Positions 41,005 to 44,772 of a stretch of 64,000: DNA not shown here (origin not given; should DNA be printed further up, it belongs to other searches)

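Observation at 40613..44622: Translationally coupled pair: 1155-aa protein with C-terminal calcineurin-like phosphoesterase + NT5C-type 5'(3')-deoxyribonucleotidase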

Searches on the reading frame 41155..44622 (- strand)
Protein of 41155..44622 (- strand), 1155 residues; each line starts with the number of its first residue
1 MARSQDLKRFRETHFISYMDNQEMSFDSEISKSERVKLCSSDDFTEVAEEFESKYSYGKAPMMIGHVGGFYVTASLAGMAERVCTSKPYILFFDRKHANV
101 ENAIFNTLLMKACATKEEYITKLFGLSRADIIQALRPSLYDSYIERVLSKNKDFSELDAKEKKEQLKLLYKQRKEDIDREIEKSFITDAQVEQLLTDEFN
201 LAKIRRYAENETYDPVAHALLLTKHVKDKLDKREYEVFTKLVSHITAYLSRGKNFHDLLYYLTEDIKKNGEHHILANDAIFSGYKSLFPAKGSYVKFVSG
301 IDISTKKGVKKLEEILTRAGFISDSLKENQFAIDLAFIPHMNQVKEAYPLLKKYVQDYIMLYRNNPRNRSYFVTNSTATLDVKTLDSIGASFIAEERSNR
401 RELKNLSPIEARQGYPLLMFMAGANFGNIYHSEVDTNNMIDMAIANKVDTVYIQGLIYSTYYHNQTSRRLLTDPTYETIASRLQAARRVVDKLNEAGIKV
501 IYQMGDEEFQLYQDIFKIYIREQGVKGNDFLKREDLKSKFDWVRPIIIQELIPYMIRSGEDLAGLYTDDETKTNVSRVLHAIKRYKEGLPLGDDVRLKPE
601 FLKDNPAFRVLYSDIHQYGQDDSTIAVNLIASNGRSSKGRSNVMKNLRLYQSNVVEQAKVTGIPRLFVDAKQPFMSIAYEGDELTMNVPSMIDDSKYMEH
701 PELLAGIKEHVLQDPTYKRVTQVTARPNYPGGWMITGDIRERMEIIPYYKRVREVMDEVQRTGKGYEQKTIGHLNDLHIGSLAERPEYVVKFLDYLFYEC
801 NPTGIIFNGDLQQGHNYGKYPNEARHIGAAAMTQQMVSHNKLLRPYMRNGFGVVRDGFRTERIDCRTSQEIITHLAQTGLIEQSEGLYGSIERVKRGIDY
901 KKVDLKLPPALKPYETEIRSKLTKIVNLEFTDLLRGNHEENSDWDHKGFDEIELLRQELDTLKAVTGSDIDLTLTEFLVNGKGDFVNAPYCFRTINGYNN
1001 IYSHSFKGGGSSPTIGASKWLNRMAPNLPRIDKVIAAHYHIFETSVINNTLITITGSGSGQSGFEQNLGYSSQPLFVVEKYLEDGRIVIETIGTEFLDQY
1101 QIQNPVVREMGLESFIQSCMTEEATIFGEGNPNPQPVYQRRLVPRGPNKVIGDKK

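Call 3: search_protein_families(library=pfam, proteins=[window:41155-44622:-], max_evalue=1)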
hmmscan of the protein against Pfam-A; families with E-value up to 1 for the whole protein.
window:41155-44622:- (1155 aa): 2 families
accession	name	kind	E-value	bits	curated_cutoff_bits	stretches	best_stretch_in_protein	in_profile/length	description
PF17664.6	HOATZ-like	-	0.0066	16.5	25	1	94-181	84-135/168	Cilia- and flagella-associated protein HOATZ-like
PF00149.33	Metallophos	-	0.022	15.6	21.5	0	933-1040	65-156/191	Calcineurin-like phosphoesterase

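Call 4: search_protein_families(library=ncbifam, proteins=[window:41155-44622:-], max_evalue=1)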
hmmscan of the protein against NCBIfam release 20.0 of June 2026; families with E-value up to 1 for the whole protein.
window:41155-44622:- (1155 aa): 2 families
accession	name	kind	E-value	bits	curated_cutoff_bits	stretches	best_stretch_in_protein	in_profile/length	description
TIGR02484.1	CitB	equivalog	0.089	11.9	246.6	1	53-90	247-284/372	tricarballylate utilization 4Fe-4S protein TcuB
NF041525.1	HrpD5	equivalog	0.093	12.2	300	1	434-502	170-241/314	HrpD5 family protein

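Call 5: search_protein_families(library=padloc, proteins=[window:41155-44622:-], max_evalue=1)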
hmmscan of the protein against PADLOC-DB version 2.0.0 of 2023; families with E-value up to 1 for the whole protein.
window:41155-44622:- (1155 aa): 0 families

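Call 6: search_protein_families(library=phrogs, proteins=[window:41155-44622:-], max_evalue=1)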
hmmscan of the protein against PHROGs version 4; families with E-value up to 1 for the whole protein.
window:41155-44622:- (1155 aa): 0 families

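Call 8: find_homologous_proteins(query=window:41155-44622:-)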
Query window:41155-44622:- (1155 aa): 78 proteins with E <= 0.001 among 8000 candidates.
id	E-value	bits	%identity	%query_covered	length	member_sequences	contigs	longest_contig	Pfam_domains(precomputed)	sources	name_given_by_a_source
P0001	0.0e+0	2635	100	100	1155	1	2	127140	-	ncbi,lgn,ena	-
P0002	0.0e+0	2352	88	100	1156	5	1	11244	-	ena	-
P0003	0.0e+0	2253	83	100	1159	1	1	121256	-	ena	-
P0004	0.0e+0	2222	83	100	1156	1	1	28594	-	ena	-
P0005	0.0e+0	1909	72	100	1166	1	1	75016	-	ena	-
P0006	0.0e+0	1903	71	100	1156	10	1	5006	-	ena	-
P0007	0.0e+0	1881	70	100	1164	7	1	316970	-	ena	-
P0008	0.0e+0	1880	70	100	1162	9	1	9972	-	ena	-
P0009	0.0e+0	1872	69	100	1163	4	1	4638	-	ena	-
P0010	0.0e+0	1861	69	100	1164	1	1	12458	-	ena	-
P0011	0.0e+0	1860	69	100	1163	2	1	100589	-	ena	-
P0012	0.0e+0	1834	69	100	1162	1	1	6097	-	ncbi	-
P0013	0.0e+0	1832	68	100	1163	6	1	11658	-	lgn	-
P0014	0.0e+0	1811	68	100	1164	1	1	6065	-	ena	-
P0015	0.0e+0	1799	67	100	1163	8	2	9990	-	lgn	-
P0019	0.0e+0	1697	65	100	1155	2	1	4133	-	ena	-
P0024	0.0e+0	1579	60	100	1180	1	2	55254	-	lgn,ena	-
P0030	0.0e+0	1311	53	97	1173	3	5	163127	-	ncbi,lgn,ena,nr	ncbi:MAG: hypothetical protein IJG68_00880 [Bacilli bacterium]|nr:hypothetical protein [Bacilli bact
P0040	0.0e+0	1260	52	97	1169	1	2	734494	-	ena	-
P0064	0.0e+0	1154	47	99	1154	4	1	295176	-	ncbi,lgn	ncbi:MAG: hypothetical protein ACM3O4_01340 [Ignavibacteriales bacterium]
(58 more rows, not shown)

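Call 12: search_solved_structures(query=A1, max_evalue=10, show_alignments=3)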
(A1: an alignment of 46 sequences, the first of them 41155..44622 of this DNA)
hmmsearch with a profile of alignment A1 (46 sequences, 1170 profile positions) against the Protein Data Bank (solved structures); distinct sequences matched with E-value up to 10: 0.

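Call 13: find_encoding_contigs(protein=P0001, flank=10000, max_places=3)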
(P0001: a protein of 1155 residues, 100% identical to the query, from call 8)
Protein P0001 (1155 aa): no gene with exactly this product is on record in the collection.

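Call 14: find_encoding_contigs(protein=P0040, flank=10000, max_places=2)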
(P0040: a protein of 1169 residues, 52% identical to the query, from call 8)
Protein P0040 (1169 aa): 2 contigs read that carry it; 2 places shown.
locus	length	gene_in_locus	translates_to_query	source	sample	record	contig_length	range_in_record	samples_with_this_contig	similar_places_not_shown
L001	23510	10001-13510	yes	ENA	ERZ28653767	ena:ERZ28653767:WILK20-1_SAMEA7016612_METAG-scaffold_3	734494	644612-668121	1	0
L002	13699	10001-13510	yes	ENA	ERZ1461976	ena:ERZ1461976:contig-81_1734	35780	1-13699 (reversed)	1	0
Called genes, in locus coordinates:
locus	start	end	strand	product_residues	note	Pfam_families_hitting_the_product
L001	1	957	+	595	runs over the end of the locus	PF08439:Peptidase_M3_N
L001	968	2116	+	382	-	PF00226:DnaJ, PF01556:DnaJ_C, PF17302:DUF5351 (faint), PF00684:DnaJ_CXXCXGXG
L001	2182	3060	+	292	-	PF00132:Hexapep (weak)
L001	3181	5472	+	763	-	PF17854:FtsK_alpha, PF01580:FtsK_SpoIIIE, PF09397:FtsK_gamma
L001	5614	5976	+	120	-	PF17761:DUF1016_N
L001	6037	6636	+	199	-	PF06250:YhcG_C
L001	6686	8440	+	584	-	PF01541:GIY-YIG, PF27096:UvrC_M, PF02151:UVR (weak), PF22920:UvrC_RNaseH, PF08459:UvrC_RNaseH_dom, PF14520:HHH_5 (weak)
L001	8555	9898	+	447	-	-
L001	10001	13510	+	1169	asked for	-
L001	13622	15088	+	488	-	-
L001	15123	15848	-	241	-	-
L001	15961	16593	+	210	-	PF01168:Ala_racemase_N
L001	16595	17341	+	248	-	PF08378:NERD, PF01396:Zn_ribbon_Top1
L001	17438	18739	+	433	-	PF04473:DUF553, PF01841:Transglut_core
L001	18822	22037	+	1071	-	PF09479:Flg_new, PF18998:Flg_new_2 (weak), PF09479:Flg_new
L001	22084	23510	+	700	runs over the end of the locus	PF18998:Flg_new_2 (faint)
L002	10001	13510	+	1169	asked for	-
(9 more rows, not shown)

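Call 15: find_encoding_contigs(protein=P0064, flank=10000, max_places=2)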
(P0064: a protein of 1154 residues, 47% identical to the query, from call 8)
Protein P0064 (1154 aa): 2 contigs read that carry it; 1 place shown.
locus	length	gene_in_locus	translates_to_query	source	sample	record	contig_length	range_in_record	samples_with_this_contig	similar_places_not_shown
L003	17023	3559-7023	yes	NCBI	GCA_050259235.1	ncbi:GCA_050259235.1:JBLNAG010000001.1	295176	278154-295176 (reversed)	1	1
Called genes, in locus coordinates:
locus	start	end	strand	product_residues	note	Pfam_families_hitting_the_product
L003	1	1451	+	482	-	PF05593:RHS_repeat (faint)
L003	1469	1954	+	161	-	-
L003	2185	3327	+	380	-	-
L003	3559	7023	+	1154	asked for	-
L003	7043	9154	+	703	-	PF08206:OB_RNB, PF17876:CSD2 (weak), PF00773:RNB, PF00575:S1 (weak)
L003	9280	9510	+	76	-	-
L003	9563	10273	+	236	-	-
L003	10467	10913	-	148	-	-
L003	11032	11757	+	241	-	PF22435:MRM3-like_sub_bind, PF00588:SpoU_methylase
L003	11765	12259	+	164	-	PF01782:RimM, PF05239:PRC, PF24986:PRC_RimM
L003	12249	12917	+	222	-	PF01746:tRNA_m1G_MT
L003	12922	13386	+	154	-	-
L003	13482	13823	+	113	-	PF01245:Ribosomal_L19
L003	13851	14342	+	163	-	PF10502:Peptidase_S26, PF00717:Peptidase_S24 (weak)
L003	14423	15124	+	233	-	-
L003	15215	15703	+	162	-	PF00881:Nitroreductase, PF14512:TM1586_NiRdase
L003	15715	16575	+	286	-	PF03193:RsgA_GTPase (faint), PF01926:MMR_HSR1, PF02421:FeoB_N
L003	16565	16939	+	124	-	PF14622:Ribonucleas_3_3 (weak), PF00636:Ribonuclease_3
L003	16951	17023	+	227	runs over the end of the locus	PF08032:SpoU_sub_bind, PF00588:SpoU_methylase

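Call 16: find_encoding_contigs(protein=P0003, flank=8000, max_places=1)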
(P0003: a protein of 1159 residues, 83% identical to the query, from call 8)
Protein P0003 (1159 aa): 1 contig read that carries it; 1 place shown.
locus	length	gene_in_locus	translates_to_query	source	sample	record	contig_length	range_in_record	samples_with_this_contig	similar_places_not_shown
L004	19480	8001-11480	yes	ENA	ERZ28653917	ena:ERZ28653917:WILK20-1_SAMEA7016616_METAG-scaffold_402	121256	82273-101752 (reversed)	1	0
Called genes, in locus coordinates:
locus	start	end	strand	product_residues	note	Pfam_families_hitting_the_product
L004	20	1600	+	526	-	PF01435:Peptidase_M48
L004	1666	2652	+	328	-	PF14397:ATPgrasp_ST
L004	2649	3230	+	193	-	PF01725:Ham1p_like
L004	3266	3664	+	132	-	-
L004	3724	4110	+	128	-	-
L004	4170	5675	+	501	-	PF13328:HD_4, PF01966:HD (weak), PF04607:RelA_SpoT, PF02824:TGS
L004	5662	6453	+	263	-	PF00398:RrnaAD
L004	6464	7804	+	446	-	PF16403:Bact_surface_Ig-like, PF02557:VanY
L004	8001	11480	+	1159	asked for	-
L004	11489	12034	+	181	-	PF06941:NT5C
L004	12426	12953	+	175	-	PF00293:NUDIX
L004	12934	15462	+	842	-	PF00133:tRNA-synt_1, PF09334:tRNA-synt_1g (weak), PF13603:tRNA-synt_1_2 (weak), PF09334:tRNA-synt_1g, PF00133:tRNA-synt_1, PF08264:Anticodon_1, PF10458:Val_tRNA-synt_C (weak)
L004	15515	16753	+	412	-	PF03793:PASTA (weak), PF01522:Polysacc_deac_1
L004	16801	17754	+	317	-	-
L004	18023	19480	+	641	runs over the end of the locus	PF03477:ATP-cone, PF13597:NRDD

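Call 17: find_encoding_contigs(protein=P0007, flank=8000, max_places=1)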
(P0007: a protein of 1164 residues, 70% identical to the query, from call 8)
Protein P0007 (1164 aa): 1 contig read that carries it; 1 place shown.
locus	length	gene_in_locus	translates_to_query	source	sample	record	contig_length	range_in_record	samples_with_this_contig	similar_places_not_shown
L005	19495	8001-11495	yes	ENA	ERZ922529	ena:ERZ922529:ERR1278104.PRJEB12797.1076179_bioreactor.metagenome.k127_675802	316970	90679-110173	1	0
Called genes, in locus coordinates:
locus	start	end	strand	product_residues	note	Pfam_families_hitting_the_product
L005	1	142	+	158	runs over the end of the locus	-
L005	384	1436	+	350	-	PF01757:Acyl_transf_3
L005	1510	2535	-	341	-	-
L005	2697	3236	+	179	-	PF00156:Pribosyltran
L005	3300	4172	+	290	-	-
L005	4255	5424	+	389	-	-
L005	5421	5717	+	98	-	-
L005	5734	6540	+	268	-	-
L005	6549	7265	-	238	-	-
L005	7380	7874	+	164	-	-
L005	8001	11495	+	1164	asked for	-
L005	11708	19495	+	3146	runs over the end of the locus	PF05738:Cna_B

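Call 18: find_encoding_contigs(protein=P0024, flank=8000, max_places=1)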
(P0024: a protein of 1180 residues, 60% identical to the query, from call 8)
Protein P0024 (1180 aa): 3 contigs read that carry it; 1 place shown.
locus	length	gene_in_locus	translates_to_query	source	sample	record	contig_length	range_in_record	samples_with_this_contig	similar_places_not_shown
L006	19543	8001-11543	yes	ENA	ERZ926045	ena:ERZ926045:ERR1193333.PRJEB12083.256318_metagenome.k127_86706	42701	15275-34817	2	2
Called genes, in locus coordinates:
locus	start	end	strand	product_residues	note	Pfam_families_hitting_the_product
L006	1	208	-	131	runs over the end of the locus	PF01475:FUR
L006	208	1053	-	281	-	PF11449:ArsP_2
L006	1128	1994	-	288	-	PF00892:EamA, PF06800:Sugar_transport (weak), PF00892:EamA, PF05653:Mg_trans_NIPA (weak)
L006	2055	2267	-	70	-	PF22993:SAM_EPH (weak)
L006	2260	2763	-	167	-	PF02559:CarD_TRCF_RID (weak)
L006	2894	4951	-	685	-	PF02687:FtsX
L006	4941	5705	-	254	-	PF00005:ABC_tran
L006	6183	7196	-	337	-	PF02518:HATPase_c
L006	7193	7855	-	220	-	PF00072:Response_reg, PF00486:Trans_reg_C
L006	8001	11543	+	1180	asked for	-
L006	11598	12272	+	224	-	PF00535:Glycos_transf_2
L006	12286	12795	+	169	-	PF18143:HAD_SAK_2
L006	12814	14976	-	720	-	PF09371:Tex_N, PF22706:Tex_central_region, PF16921:Tex_YqgF, PF14639:YqgF (weak), PF12836:HHH_3, PF17674:HHH_9, PF00575:S1, PF23459:S1_RRP5, +1 more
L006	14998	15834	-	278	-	PF04018:VCA0040-like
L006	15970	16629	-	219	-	PF17761:DUF1016_N, PF06250:YhcG_C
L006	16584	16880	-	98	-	PF17761:DUF1016_N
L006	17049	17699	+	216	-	-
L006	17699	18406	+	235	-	PF08713:DNA_alkylation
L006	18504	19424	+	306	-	PF23441:SDR (weak), PF00106:adh_short, PF08659:KR, PF13561:adh_short_C2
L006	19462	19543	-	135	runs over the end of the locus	-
